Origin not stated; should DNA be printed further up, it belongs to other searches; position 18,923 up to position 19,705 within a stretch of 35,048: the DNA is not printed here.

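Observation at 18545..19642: Three paralogous membrane proteins of no recognisable family, each adjacent to a GT-C gene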

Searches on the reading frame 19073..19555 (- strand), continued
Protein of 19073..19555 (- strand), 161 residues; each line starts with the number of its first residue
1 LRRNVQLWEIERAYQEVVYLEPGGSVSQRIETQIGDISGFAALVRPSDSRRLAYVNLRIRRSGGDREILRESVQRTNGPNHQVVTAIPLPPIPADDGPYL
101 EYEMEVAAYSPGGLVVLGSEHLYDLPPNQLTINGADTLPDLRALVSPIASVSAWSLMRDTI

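Call 76: fold_search(model_id=the predicted structure, library=pdb)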
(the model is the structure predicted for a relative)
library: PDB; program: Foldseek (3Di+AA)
matches with E <= 10: 778; with E <= 0.001: 4
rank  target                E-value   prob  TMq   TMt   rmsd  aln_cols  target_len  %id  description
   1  8agc_A                3.5e-05  1.00  0.27  0.36  17.7       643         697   15  Structure of yeast oligosaccharylransferase complex with lipid-linked oligosaccharide and non-acceptor peptide bound (released 2022-12-07)
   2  6ezn_F                5.9e-04  1.00  0.26  0.36  13.9       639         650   13  Cryo-EM structure of the yeast oligosaccharyltransferase (OST) complex (released 2018-01-17)
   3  7oci_F                7.9e-04  1.00  0.26  0.37  13.0       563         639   13  Cryo-EM structure of yeast Ost6p containing oligosaccharyltransferase complex (released 2022-02-16)
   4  8age_A                9.7e-04  1.00  0.27  0.38  14.4       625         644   11  Structure of yeast oligosaccharylransferase complex with acceptor peptide bound (released 2022-12-07)
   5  8agb_A                1.3e-03  1.00  0.27  0.38  13.6       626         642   12  Structure of yeast oligosaccharylransferase complex with lipid-linked oligosaccharide bound (released 2022-12-07)
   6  6s7t_A                1.5e-03  1.00  0.27  0.36  17.2       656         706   12  Cryo-EM structure of human oligosaccharyltransferase complex OST-B (released 2019-12-18)
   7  3wak                  2.2e-03  1.00  0.17  0.19  20.2       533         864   15  Crystal structure of the Archaeoglobus fulgidus oligosaccharyltransferase (O29867_ARCFU) in the apo form (released 2013-10-30)
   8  8pn9_A                2.4e-03  1.00  0.26  0.36  17.2       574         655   13  Structure of human oligosaccharyltransferase OST-A complex bound to NGI-1 (released 2024-05-08)
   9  6gxc_A                3.9e-03  1.00  0.24  0.32  11.9       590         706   12  Bacterial oligosaccharyltransferase PglB in complex with an inhibitory peptide and a reactive lipid-linked oligosaccha (released 2018-11-14)
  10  6s7o_A                5.0e-03  1.00  0.25  0.35  17.4       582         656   13  Cryo-EM structure of human oligosaccharyltransferase complex OST-A (released 2019-12-18)
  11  3rce_A                5.9e-03  1.00  0.23  0.32  12.7       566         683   12  Bacterial oligosaccharyltransferase PglB (released 2011-06-15)
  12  8xcg_J                7.3e-03  0.99  0.08  0.12  14.0       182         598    8  Tail tip complex of bacteriophage lambda in the open state (released 2024-05-01)
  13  9eui_Q                1.0e-02  1.00  0.11  0.12   6.3       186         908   13  Cryo-EM structure of Staphylococcus aureus bacteriophage phi812 baseplate in the post-contraction state - complete (released 2025-04-09)
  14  9fmt_A                1.1e-02  1.00  0.08  0.12   9.2       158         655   15  Cryo-EM structure of the BcsB hexameric crown from the E. coli cellulose secretion macrocomplex (released 2024-10-16)
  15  9euj_G                1.1e-02  1.00  0.12  0.14   5.2       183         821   14  Cryo-EM structure of Staphylococcus aureus bacteriophage phi812 baseplate in the post-contraction state - sheath initi (released 2025-04-09)
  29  6yg8_B                2.3e-02  0.99  0.09  0.12   8.1       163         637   13  Cryo-EM structure of a BcsB pentamer in the context of an assembled Bcs macrocomplex (released 2021-02-24)
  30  6yg8_E                2.3e-02  0.97  0.07  0.11   9.5       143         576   16  Cryo-EM structure of a BcsB pentamer in the context of an assembled Bcs macrocomplex (released 2021-02-24)
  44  6yg8_D                4.2e-02  0.99  0.09  0.13   7.9       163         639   16  Cryo-EM structure of a BcsB pentamer in the context of an assembled Bcs macrocomplex (released 2021-02-24)
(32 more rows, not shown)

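Call 80: search_protein_families(library=pfam, proteins=[P0092, P0095, P0103, P0106, P0113, P0115, P0120, P0146, P0150, P0152], max_evalue=0.001)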
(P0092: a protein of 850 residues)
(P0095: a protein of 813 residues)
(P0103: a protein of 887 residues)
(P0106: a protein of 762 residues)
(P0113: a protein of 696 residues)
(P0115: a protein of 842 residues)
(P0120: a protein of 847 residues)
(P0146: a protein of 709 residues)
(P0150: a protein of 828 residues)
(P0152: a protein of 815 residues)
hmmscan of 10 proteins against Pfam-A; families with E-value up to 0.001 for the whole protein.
P0092 (850 aa): 1 family
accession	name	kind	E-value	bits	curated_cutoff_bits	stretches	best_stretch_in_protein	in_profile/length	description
PF20176.3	DUF6541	-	6.2e-10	38.4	29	1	200-600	2-406/646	Family of unknown function (DUF6541)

P0095 (813 aa): 1 family
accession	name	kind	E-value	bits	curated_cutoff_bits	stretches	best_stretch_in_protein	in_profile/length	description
PF19510.5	DUF6044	-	8.9e-191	635.6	27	1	240-807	4-563/564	Protein of unknown function (DUF6044)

P0103 (887 aa): 1 family
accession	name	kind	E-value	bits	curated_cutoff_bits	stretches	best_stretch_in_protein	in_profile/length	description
PF13231.12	PMT_2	-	3.9e-06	27.6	26.1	1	300-468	3-154/160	Dolichyl-phosphate-mannose-protein mannosyltransferase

P0106 (762 aa): 0 families

P0113 (696 aa): 2 families
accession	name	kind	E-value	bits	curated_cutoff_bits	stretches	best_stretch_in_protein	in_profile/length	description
PF09913.15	DUF2142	-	3.5e-21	75.9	30.1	1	234-648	4-392/395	Predicted membrane protein (DUF2142)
PF02366.24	PMT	-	3.3e-06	27.3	22.7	1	357-465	84-196/245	Dolichyl-phosphate-mannose-protein mannosyltransferase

P0115 (842 aa): 1 family
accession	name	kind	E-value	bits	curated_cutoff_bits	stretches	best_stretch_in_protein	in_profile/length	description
PF00884.28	Sulfatase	-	5.7e-10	39.4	25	1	488-786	2-297/301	Sulfatase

P0120 (847 aa): 0 families

P0146 (709 aa): 2 families
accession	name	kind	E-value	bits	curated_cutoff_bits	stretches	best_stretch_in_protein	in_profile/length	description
PF09913.15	DUF2142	-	4.7e-17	62.3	30.1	1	244-662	4-393/395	Predicted membrane protein (DUF2142)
PF02366.24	PMT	-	5.9e-06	26.5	22.7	1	365-477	84-198/245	Dolichyl-phosphate-mannose-protein mannosyltransferase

P0150 (828 aa): 1 family
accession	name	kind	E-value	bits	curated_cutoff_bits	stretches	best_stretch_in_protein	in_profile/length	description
PF07760.16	DUF1616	-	0.0003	20.5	31.6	1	144-224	12-104/307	Protein of unknown function (DUF1616)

P0152 (815 aa): 1 family
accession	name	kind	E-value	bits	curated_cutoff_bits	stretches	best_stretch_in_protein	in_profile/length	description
PF20176.3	DUF6541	-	7.3e-19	67.9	29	1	202-777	3-608/646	Family of unknown function (DUF6541)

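Call 82: find_encoding_contigs(protein=P0024, flank=8000, max_places=1)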
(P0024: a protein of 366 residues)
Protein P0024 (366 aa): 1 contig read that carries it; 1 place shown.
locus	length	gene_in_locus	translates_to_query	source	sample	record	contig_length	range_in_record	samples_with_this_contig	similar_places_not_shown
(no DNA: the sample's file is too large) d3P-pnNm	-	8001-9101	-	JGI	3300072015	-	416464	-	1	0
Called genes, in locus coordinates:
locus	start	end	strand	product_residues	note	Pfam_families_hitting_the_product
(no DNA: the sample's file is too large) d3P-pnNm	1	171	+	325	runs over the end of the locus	PF01073:3Beta_HSD, PF01370:Epimerase, PF04321:RmlD_sub_bind, PF16363:GDP_Man_Dehyd, PF07993:NAD_binding_4 (weak), PF02719:Polysacc_synt_2 (weak)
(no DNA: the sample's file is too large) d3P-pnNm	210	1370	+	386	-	PF00583:Acetyltransf_1, PF13527:Acetyltransf_9, PF13673:Acetyltransf_10 (weak), PF13508:Acetyltransf_7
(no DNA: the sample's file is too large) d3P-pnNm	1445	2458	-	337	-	PF13489:Methyltransf_23, PF07021:MetW, PF08241:Methyltransf_11, PF08242:Methyltransf_12, PF13649:Methyltransf_25, PF13847:Methyltransf_31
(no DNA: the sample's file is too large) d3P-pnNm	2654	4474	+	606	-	PF02543:Carbam_trans_N, PF16861:Carbam_trans_C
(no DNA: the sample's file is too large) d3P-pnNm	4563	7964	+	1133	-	PF11847:GT-C_AftD (weak)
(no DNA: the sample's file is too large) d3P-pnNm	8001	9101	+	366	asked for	-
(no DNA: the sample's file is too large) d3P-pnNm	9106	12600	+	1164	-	-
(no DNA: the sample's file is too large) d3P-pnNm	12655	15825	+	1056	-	PF11847:GT-C_AftD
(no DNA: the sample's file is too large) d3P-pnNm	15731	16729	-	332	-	PF00535:Glycos_transf_2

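Call 83: find_encoding_contigs(protein=P0031, flank=8000, max_places=1)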
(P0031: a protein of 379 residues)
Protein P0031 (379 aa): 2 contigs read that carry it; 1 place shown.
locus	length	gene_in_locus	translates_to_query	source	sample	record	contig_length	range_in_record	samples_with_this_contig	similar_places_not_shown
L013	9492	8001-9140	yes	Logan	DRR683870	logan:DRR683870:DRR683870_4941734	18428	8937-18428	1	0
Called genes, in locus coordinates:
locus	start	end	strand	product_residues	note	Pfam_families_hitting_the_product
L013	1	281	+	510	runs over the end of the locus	-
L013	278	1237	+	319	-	PF01073:3Beta_HSD, PF01370:Epimerase, PF02719:Polysacc_synt_2 (faint), PF04321:RmlD_sub_bind, PF13460:NAD_binding_10 (weak), PF16363:GDP_Man_Dehyd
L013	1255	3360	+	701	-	PF00551:Formyl_trans_N, PF02911:Formyl_trans_C, PF00583:Acetyltransf_1, PF13527:Acetyltransf_9, PF13508:Acetyltransf_7, PF13673:Acetyltransf_10 (weak)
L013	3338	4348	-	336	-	PF13489:Methyltransf_23, PF07021:MetW, PF13847:Methyltransf_31, PF08241:Methyltransf_11, PF08242:Methyltransf_12, PF13649:Methyltransf_25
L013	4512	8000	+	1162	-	-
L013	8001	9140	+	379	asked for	-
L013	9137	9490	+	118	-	?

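Call 84: find_encoding_contigs(protein=P0033, flank=8000, max_places=1)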
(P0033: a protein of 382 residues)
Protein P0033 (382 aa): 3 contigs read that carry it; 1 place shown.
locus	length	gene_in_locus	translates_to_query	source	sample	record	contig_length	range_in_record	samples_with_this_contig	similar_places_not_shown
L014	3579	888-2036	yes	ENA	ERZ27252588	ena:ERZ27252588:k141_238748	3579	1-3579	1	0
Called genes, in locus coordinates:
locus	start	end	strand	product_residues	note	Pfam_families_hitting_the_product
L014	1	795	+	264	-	PF01370:Epimerase, PF16363:GDP_Man_Dehyd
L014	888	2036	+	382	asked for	-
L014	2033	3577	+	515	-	?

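Call 85: find_encoding_contigs(protein=P0034, flank=8000, max_places=1)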
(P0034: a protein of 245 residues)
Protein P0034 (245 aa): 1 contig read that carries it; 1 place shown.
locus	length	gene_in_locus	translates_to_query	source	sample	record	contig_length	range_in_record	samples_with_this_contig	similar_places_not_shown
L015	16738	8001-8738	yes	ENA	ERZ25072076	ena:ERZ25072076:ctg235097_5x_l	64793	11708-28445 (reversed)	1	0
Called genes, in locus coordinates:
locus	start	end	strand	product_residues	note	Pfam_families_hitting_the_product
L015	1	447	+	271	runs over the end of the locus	PF13489:Methyltransf_23, PF07021:MetW, PF13847:Methyltransf_31, PF08241:Methyltransf_11, PF08242:Methyltransf_12, PF13649:Methyltransf_25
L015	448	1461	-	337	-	PF00535:Glycos_transf_2, PF13641:Glyco_tranf_2_3 (weak)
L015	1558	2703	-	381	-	PF01041:DegT_DnrJ_EryC1, PF01053:Cys_Met_Meta_PP (weak), PF00155:Aminotran_1_2, PF01212:Beta_elim_lyase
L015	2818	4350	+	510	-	-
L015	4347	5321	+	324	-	PF01073:3Beta_HSD, PF01370:Epimerase, PF02719:Polysacc_synt_2 (faint), PF04321:RmlD_sub_bind, PF13460:NAD_binding_10 (weak), PF16363:GDP_Man_Dehyd, PF07993:NAD_binding_4 (weak)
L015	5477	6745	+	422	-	PF13527:Acetyltransf_9, PF00583:Acetyltransf_1, PF13508:Acetyltransf_7 (weak)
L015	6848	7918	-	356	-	PF00535:Glycos_transf_2, PF10111:Glyco_tranf_2_2, PF13641:Glyco_tranf_2_3, PF13632:Glyco_trans_2_3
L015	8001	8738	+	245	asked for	-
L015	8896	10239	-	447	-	-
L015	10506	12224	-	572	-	PF04055:Radical_SAM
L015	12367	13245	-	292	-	PF00535:Glycos_transf_2, PF13641:Glyco_tranf_2_3 (weak)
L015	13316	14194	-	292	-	-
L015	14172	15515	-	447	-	PF02366:PMT, PF13231:PMT_2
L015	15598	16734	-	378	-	PF04015:DUF362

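Call 90: list_cluster_members(proteins=[P0095, P0113, P0103, P0092, P0057, P0023, P0032, P0034, P0060, P0147])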
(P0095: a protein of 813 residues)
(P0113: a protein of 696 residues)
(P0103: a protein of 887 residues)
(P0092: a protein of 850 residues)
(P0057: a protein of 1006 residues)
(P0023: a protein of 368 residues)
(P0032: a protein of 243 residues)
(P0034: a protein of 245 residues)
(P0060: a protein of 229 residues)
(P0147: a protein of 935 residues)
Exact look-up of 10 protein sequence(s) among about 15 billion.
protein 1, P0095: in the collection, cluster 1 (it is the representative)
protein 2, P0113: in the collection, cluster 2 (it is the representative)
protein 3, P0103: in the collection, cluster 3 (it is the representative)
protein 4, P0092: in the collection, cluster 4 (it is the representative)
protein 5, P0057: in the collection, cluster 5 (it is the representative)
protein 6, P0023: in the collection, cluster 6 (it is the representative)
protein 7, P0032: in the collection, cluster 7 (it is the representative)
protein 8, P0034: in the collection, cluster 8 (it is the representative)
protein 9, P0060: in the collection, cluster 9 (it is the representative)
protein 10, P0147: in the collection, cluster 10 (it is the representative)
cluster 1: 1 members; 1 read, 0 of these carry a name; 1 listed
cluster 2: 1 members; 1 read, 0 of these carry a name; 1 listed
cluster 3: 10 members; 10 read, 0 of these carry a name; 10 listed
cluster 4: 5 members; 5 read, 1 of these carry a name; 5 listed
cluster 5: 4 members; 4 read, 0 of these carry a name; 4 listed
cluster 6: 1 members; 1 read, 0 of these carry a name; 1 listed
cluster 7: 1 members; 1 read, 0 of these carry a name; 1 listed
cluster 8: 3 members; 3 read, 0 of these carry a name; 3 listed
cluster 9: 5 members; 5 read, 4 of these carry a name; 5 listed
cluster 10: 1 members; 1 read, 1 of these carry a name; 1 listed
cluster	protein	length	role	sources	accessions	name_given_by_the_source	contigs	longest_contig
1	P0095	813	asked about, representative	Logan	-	-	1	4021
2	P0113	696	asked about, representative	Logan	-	-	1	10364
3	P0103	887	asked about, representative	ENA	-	-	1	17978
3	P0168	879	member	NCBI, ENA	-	-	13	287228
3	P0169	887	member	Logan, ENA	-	-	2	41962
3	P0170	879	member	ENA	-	-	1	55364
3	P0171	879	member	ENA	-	-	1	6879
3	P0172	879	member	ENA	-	-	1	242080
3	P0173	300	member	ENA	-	-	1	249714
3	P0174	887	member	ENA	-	-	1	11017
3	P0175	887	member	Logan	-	-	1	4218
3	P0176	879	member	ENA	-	-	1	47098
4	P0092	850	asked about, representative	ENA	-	-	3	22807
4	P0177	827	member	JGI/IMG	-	hypothetical protein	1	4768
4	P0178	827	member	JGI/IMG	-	-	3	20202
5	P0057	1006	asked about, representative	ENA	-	-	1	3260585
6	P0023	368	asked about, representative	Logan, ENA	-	-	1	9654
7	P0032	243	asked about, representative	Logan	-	-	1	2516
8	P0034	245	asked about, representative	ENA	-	-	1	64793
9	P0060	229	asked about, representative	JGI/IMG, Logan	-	hypothetical protein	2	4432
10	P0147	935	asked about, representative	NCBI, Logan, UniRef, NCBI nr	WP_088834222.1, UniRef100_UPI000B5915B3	YfhO family protein [Paenibacillus tyrfis] | YfhO family protein n=1 Tax=Paenibacillus tyrfis TaxID=1501230 RepID=UPI000B5915B3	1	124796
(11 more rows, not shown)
